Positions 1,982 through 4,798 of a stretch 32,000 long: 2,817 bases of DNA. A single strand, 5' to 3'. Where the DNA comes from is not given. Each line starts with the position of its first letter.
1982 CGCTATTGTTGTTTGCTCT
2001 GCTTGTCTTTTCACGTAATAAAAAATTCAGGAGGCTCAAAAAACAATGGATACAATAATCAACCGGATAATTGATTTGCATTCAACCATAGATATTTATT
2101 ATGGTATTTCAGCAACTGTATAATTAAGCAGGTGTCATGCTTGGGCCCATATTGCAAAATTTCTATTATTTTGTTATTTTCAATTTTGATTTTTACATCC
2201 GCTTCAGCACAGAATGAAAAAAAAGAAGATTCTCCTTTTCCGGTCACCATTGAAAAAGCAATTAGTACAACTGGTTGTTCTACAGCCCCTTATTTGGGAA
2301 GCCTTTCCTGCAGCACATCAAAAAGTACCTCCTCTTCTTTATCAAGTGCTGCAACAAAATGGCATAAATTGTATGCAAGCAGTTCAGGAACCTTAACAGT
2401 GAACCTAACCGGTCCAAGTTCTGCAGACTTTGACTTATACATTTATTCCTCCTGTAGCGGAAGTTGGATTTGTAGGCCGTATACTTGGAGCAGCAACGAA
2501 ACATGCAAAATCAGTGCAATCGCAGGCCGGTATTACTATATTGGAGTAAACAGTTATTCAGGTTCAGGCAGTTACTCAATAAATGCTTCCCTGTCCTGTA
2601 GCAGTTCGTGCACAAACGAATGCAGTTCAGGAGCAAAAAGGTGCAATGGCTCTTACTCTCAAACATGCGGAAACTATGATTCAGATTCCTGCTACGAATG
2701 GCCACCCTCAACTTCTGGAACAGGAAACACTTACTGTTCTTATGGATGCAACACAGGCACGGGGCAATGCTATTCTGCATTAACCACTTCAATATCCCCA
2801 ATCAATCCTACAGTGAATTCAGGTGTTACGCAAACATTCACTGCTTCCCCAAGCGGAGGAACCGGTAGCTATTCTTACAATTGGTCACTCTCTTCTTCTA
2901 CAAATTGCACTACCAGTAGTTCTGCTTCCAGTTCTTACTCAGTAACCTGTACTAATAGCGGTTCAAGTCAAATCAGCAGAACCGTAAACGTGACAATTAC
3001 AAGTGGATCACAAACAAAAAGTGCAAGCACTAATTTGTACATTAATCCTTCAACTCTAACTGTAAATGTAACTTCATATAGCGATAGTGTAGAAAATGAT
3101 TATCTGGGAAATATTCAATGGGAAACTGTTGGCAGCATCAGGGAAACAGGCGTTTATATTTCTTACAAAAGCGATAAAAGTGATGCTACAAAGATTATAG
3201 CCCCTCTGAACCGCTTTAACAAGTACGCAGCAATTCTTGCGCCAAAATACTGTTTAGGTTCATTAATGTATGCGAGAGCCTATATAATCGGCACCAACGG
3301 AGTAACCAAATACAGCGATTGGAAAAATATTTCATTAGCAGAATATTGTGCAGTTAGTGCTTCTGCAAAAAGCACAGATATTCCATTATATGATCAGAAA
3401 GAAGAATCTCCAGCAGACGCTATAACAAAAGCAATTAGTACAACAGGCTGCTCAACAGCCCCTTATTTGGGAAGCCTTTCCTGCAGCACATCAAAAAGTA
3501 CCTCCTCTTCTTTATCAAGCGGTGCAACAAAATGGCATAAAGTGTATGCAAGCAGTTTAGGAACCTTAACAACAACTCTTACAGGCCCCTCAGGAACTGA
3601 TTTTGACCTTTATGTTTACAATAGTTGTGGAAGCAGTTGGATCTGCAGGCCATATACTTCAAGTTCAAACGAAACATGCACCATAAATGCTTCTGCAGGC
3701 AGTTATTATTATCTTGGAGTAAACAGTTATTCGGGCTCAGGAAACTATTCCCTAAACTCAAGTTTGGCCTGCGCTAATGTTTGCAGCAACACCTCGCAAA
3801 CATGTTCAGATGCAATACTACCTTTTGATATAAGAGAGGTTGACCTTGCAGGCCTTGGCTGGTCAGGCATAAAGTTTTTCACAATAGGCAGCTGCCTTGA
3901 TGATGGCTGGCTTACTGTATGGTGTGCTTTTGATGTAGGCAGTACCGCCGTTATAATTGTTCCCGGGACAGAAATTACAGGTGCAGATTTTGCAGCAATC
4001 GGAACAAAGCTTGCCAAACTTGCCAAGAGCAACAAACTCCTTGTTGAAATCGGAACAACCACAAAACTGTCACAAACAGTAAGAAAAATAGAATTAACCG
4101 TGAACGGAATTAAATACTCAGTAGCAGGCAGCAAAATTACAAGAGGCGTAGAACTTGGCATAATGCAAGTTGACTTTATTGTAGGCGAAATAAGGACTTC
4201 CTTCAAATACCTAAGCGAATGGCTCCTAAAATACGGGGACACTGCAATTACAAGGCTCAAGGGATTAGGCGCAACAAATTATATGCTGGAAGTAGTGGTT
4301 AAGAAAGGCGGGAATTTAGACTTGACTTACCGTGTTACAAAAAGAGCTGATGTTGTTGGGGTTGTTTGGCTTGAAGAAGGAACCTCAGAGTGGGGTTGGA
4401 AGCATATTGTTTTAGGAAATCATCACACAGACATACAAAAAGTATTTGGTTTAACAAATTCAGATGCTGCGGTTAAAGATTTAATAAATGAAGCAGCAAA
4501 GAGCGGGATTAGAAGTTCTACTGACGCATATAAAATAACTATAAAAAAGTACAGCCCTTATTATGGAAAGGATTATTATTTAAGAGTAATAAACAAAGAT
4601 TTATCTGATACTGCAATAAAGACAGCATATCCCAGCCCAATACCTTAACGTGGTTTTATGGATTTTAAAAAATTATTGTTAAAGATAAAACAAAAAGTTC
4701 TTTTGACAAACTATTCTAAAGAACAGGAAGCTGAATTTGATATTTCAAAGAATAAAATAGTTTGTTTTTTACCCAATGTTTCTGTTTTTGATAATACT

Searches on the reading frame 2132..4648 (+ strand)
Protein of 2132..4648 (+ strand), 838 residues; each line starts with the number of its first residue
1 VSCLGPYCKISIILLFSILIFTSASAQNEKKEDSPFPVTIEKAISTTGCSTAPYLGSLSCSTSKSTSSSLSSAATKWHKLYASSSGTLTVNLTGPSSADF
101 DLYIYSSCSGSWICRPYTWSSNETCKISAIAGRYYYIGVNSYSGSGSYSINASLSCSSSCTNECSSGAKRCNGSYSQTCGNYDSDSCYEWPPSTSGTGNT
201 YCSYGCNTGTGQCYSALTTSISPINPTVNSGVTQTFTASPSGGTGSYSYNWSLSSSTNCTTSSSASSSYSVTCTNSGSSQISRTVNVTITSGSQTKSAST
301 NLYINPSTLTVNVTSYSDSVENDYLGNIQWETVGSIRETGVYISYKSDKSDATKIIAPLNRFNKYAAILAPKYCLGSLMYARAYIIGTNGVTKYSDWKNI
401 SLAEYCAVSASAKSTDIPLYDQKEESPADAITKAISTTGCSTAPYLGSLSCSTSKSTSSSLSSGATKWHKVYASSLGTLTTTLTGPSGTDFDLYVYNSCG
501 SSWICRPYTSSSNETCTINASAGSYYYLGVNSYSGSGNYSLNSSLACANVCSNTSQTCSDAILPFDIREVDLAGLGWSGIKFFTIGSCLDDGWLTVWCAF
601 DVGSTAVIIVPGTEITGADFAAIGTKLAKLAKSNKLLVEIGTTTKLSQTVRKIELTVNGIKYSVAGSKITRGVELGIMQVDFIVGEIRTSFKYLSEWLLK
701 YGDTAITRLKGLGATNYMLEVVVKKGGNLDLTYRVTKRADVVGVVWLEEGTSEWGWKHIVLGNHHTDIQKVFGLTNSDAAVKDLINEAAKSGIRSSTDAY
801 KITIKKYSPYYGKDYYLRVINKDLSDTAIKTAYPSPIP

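Call 56: search_protein_families(library=pfam, max_evalue=0.00001, proteins=[window:2132-4648:+])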
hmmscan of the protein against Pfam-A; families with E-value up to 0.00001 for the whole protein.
window:2132-4648:+ (838 aa): 1 family
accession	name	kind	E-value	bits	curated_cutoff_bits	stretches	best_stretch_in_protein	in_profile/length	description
PF04151.21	PPC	-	1.5e-13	51.8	25.9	2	466-532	2-70/70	Bacterial pre-peptidase C-terminal domain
